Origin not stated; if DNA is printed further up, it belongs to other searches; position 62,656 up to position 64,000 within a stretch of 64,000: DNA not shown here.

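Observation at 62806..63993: Sigma factor covalently fused to a STAS domain that lacks the phosphorylatable serine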

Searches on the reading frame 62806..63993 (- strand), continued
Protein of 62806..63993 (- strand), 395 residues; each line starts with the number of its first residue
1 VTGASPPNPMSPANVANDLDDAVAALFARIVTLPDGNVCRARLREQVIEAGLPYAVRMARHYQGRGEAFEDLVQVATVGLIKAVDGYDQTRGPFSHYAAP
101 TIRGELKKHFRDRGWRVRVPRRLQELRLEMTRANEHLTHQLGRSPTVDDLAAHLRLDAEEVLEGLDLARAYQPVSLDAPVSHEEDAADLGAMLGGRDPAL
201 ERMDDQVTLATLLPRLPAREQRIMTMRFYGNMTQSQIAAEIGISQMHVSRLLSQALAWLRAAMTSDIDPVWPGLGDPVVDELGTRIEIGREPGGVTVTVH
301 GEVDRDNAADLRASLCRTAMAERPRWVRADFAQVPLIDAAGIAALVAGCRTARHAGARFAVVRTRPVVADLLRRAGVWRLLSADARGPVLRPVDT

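Call 32: find_encoding_contigs(protein=P0036, flank=5000, max_places=2)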
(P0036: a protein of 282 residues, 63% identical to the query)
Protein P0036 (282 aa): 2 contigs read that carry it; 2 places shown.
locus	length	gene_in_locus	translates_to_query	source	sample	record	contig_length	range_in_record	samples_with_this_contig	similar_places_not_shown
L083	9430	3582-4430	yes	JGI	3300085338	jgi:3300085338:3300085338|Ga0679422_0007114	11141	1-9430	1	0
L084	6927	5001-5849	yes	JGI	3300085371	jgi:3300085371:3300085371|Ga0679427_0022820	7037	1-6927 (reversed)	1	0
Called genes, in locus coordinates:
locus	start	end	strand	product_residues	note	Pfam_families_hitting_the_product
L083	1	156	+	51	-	?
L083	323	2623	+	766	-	PF13191:AAA_16 (weak), PF25873:WHD_MalT, PF17874:TPR_MalT (weak), PF00196:GerE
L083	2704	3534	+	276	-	PF03781:FGE-sulfatase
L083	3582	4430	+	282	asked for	PF04542:Sigma70_r2, PF04539:Sigma70_r3 (weak), PF08281:Sigma70_r4_2 (weak), PF04545:Sigma70_r4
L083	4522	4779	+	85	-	-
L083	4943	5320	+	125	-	PF14864:Alkyl_sulf_C (weak), PF02036:SCP2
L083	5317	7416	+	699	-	PF14742:GDE_N_bis, PF22422:MGH1-like_GH, PF06202:GDE_C (weak)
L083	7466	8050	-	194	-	PF03729:DUF308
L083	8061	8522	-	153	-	PF19545:DUF6069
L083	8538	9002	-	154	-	PF23636:DUF7144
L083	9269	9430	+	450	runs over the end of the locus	-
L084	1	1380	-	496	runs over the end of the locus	?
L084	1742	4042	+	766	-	PF13191:AAA_16 (weak), PF25873:WHD_MalT, PF17874:TPR_MalT (weak), PF00196:GerE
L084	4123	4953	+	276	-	PF03781:FGE-sulfatase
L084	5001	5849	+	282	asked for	PF04542:Sigma70_r2, PF04539:Sigma70_r3 (weak), PF08281:Sigma70_r4_2 (weak), PF04545:Sigma70_r4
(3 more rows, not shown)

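Call 33: find_encoding_contigs(protein=P0006, flank=8000, max_places=2)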
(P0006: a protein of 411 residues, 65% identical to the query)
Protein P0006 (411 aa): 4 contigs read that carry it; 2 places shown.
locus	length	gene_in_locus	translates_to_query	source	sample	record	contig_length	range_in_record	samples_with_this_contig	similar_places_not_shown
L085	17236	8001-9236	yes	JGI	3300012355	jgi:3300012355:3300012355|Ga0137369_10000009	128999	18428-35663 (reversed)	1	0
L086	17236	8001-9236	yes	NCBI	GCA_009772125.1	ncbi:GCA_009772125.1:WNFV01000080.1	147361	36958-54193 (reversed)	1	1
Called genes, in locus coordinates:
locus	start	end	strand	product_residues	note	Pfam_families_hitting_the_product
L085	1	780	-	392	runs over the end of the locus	PF13641:Glyco_tranf_2_3, PF10111:Glyco_tranf_2_2 (faint), PF00535:Glycos_transf_2, PF13506:Glyco_transf_21 (faint), PF13632:Glyco_trans_2_3 (weak)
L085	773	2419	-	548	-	PF02543:Carbam_trans_N, PF16861:Carbam_trans_C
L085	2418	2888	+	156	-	PF11387:DUF2795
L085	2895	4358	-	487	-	PF00171:Aldedh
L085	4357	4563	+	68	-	-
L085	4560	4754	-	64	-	PF11387:DUF2795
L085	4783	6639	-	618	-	PF03705:CheR_N, PF01739:CheR, PF00989:PAS (weak), PF08448:PAS_4 (weak), PF28159:CEP89 (weak), PF05701:WEMBL (weak), PF00989:PAS, PF08448:PAS_4, +5 more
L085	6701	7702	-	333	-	PF01339:CheB_methylest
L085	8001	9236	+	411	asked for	PF04542:Sigma70_r2, PF04539:Sigma70_r3, PF08281:Sigma70_r4_2, PF04545:Sigma70_r4, PF01740:STAS, PF13466:STAS_2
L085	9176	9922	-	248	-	PF13581:HATPase_c_2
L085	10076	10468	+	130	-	PF01740:STAS, PF13466:STAS_2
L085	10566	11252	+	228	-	PF00702:Hydrolase, PF12710:HAD, PF13419:HAD_2, PF13242:Hydrolase_like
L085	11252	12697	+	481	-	PF00294:PfkB, PF01467:CTP_transf_like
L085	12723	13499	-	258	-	PF00149:Metallophos, PF12850:Metallophos_2 (weak)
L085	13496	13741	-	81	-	PF04972:BON (weak)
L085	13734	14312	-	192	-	PF14907:NTP_transf_5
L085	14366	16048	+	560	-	PF13344:Hydrolase_6 (weak), PF13419:HAD_2 (faint), PF00702:Hydrolase, PF13242:Hydrolase_like, PF01075:Glyco_transf_9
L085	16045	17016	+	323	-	PF13524:Glyco_trans_1_2 (faint), PF13692:Glyco_trans_1_4 (weak), PF00534:Glycos_transf_1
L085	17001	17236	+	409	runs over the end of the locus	PF08323:Glyco_transf_5 (faint), PF13439:Glyco_transf_4, PF13579:Glyco_trans_4_4, PF20706:GT4-conflict, PF00534:Glycos_transf_1, PF13692:Glyco_trans_1_4, PF13524:Glyco_trans_1_2 (weak)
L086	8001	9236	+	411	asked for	PF04542:Sigma70_r2, PF04539:Sigma70_r3, PF08281:Sigma70_r4_2, PF04545:Sigma70_r4, PF01740:STAS, PF13466:STAS_2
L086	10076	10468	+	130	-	PF01740:STAS, PF13466:STAS_2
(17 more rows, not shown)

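Call 46: list_cluster_members(proteins=[P0003, P0006, P0016, P0025, P0026, P0027, P0031, P0034, P0037])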
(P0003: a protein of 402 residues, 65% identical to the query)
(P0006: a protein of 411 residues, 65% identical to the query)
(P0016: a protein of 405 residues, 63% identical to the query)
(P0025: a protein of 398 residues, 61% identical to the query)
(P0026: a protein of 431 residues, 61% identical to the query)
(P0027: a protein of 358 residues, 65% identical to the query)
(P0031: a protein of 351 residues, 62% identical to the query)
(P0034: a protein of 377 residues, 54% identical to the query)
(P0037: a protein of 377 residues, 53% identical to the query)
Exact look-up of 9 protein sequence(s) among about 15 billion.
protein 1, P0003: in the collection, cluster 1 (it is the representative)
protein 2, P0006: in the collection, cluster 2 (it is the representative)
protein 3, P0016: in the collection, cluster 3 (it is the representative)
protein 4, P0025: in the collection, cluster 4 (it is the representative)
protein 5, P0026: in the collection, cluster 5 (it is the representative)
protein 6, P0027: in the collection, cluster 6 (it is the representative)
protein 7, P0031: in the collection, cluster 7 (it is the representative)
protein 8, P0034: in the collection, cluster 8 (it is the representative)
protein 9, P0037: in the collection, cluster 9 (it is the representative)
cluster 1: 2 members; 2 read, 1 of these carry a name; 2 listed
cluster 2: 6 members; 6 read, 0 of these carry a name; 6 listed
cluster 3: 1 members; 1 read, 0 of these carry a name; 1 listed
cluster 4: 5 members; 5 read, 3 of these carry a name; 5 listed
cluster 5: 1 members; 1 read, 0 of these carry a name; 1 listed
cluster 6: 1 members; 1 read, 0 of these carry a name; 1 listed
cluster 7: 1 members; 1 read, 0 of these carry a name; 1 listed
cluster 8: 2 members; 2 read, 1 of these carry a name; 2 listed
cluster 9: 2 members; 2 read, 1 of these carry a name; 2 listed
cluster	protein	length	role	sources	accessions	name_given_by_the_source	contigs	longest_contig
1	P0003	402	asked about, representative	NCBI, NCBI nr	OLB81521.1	MAG: hypothetical protein AUI14_03105 [Actinobacteria bacterium 13_2_20CM_2_71_6]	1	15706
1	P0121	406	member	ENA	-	-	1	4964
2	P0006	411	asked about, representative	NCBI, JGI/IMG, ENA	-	-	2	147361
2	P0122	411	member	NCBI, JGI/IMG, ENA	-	-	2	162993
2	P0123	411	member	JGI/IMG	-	-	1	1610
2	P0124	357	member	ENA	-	-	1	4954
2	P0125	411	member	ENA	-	-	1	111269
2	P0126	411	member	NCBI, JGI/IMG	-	-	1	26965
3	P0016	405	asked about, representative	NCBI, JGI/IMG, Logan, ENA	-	-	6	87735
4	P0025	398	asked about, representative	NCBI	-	-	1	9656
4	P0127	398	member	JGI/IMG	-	RNA polymerase sigma-B factor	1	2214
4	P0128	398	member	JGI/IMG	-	RNA polymerase sigma-B factor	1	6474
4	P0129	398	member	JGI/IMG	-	RNA polymerase sigma-B factor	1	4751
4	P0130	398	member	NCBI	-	-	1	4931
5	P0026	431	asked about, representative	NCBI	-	-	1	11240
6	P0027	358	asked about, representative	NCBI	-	-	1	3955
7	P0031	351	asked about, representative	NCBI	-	-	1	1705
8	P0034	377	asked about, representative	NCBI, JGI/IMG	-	RNA polymerase sigma-B factor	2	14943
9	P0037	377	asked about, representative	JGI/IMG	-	RNA polymerase sigma-B factor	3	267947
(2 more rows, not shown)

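Call 48: predict_structure(alignment_id=A2)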
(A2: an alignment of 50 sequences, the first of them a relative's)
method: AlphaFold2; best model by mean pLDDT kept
length: 386 residues; sequences in the alignment: 50
mean_pLDDT: 83.6   pTM: 0.41
mean pLDDT of the five models: 83.6, 83.0, 82.6, 82.5, 82.5
residues with pLDDT >= 90: 242; 70-90: 65; 50-70: 25; < 50: 54
segments of 3 or more residues with pLDDT < 50: 105-110, 164-193, 267-271, 376-386
pLDDT, mean of each block of 10 residues (from residue 1): 64 96 95 97 96 87 96 97 96 94 56 72 91 94 95 81 44 44 44 63 90 92 90 89 91 86 60 80 96 94 97 95 94 97 97 95 96 62 46
secondary structure, 60 per line:
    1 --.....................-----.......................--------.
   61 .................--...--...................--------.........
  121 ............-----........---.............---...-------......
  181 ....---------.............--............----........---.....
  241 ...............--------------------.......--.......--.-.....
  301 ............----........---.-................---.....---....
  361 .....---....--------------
elements in order: H3-23 H29-51 H60-77 H85-103 H112-132 H138-145 H149-161 H175-184 H194-206 H209-220 H225-232 H236-255 E276-282 E285-291 H296-312 E317-324 H330-345 E349-353 H357-365
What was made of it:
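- Checked: The Ala sits at the N-terminus of helix alpha-2, as Ser58 does (call 48).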

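Call 52: fold_search(model_id=the predicted structure, library=pdb)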
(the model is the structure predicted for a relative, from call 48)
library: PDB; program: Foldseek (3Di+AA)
matches with E <= 10: 1238; with E <= 0.001: 178
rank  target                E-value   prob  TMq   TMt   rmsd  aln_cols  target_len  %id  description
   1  9a50_A                1.3e-11  1.00  0.22  0.31  25.8       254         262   33  Integrative model of RPSB-RPOC by crosslinking MS and deep learning (released 2024-09-18)
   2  8x6g_H                1.6e-10  1.00  0.20  0.30  26.7       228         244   31  Cryo-EM structure of Staphylococcus aureus sigB-dependent RNAP-promoter open complex (released 2024-06-05)
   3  6vvv_F                6.0e-10  1.00  0.20  0.25  26.4       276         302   27  Crystal structure of a Mycobacterium smegmatis transcription initiation complex with Rifampicin-resistant RNA polymera (released 2020-10-21)
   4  5tw1_F                6.3e-10  1.00  0.20  0.25  26.0       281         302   26  Crystal structure of a Mycobacterium smegmatis transcription initiation complex with RbpA (released 2017-01-18)
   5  6vvt_F                7.3e-10  1.00  0.20  0.25  26.3       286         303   26  Crystal structure of a Mycobacterium smegmatis transcription initiation complex with Rifampicin-resistant RNA polymera (released 2020-10-21)
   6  5vi8_F                1.1e-09  1.00  0.20  0.24  26.0       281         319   26  Structure of a mycobacterium smegmatis transcription initiation complex with an upstream-fork promoter fragment (released 2017-04-26)
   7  6ccv_F                1.1e-09  1.00  0.20  0.25  26.4       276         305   27  Crystal structure of a Mycobacterium smegmatis RNA polymerase transcription initiation complex with inhibitor Rifampic (released 2018-08-15)
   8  6dcf_F                1.2e-09  1.00  0.20  0.26  25.9       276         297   26  Crystal structure of a Mycobacterium smegmatis transcription initiation complex with Rifampicin-resistant RNA polymera (released 2018-09-05)
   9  6c04_F                1.3e-09  1.00  0.20  0.24  26.8       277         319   27  Mtb RNAP Holo/RbpA/double fork DNA -closed clamp (released 2018-03-28)
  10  9e85_F                1.6e-09  1.00  0.20  0.25  26.1       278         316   27  De Novo Mycobacterium tuberculosis transcription initiation promoter complex with 6-mer RNA and closed Beta' clamp (RN (released 2025-10-01)
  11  5ipl_F                2.0e-09  1.00  0.22  0.30  26.6       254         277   25  SigmaS-transcription initiation complex with 4-nt nascent RNA (released 2016-03-30)
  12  5vi5_F                2.0e-09  1.00  0.20  0.25  26.2       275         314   25  Structure of Mycobacterium smegmatis transcription initiation complex with a full transcription bubble (released 2017-07-26)
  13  4g7h_F                2.9e-09  1.00  0.20  0.22  26.2       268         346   28  Crystal structure of Thermus thermophilus transcription initiation complex (released 2012-10-31)
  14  8r2m_F                3.2e-09  1.00  0.20  0.25  26.2       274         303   27  Mycobacterium smegnatis RNA polymerase transcription initiation complex with SigmaA, RbpA, HelD N-terminal domain and  (released 2024-10-02)
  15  8r3m_F                3.3e-09  1.00  0.20  0.25  26.5       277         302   27  Mycobacterium smegnatis RNA polymerase transcription initiation complex with SigmaA, RbpA, HelD N-terminal, CO and PCh (released 2024-10-02)
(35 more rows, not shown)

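Call 68: search_protein_families(library=pfam, proteins=[L001:8003-9841:-, L085:6701-7702:-, L001:10240-10980:-, L085:10076-10468:+, L085:9176-9922:-], max_evalue=0.001)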
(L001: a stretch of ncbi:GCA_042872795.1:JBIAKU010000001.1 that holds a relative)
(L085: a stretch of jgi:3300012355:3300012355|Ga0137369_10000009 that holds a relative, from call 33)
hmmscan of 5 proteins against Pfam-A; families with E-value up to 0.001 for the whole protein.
L001:8003-9841:- (612 aa): 13 families
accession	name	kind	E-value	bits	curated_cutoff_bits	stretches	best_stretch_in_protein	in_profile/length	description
PF01739.24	CheR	-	6.4e-52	176.3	27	1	71-261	1-192/195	CheR methyltransferase, SAM binding domain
PF03705.20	CheR_N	-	1.7e-17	63.3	27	1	7-58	2-53/53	CheR methyltransferase, all-alpha domain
PF08448.16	PAS_4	-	2.3e-16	60.4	23.1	2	503-597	1-93/110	PAS fold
PF00989.32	PAS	-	3.8e-14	53.1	22.6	2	499-545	3-49/113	PAS fold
PF13426.13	PAS_9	-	8.7e-10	39.2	27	1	312-406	7-102/103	PAS domain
PF13188.13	PAS_8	-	1.2e-09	38.1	21.8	1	498-553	2-49/65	PAS domain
PF13596.12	PAS_10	-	1.4e-08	35.7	22.1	1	300-406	4-106/106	PAS domain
PF12860.13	PAS_7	-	9.5e-06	26.2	27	0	503-537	1-35/115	PAS fold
PF08242.18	Methyltransf_12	-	0.00023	22.3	30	0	108-240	3-98/98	Methyltransferase domain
PF05701.16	WEMBL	-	0.00024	20.4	35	1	407-487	350-430/562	Weak chloroplast movement under blue light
PF12795.12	MscS_porin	-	0.00047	20.3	34.4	1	408-509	39-139/238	Mechanosensitive ion channel porin domain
PF17675.6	APG6_N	-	0.0009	20.1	45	0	407-492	47-132/132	Apg6 coiled-coil region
PF07889.17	DUF1664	-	0.00098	19.6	34.6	0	408-492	36-117/124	Protein of unknown function (DUF1664)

L085:6701-7702:- (333 aa): 1 family
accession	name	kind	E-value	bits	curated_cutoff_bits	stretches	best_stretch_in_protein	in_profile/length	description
PF01339.22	CheB_methylest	-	3e-48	164.3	24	1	1-171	3-171/174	CheB methylesterase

L001:10240-10980:- (246 aa): 2 families
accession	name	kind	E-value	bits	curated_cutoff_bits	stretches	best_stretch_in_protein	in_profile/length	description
PF13581.12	HATPase_c_2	-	1.5e-11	44.8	27.4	1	132-237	5-124/127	Histidine kinase-like ATPase domain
PF02518.31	HATPase_c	-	0.00076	20.3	26.4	0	160-226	8-88/111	Histidine kinase-, DNA gyrase B-, and HSP90-like ATPase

L085:10076-10468:+ (130 aa): 2 families
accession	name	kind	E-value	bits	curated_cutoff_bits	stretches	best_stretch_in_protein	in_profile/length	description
PF01740.26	STAS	-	8.1e-18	64.6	22.6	1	19-106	9-98/106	STAS domain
PF13466.11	STAS_2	-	9.3e-17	61.4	29.2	1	24-102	2-80/80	STAS domain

L085:9176-9922:- (248 aa): 2 families
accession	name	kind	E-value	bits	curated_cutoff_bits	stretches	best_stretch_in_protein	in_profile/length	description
PF13581.12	HATPase_c_2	-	1.5e-07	31.9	27.4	1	130-238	4-126/127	Histidine kinase-like ATPase domain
PF13466.11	STAS_2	-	0.00037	21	29.2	1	21-93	5-75/80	STAS domain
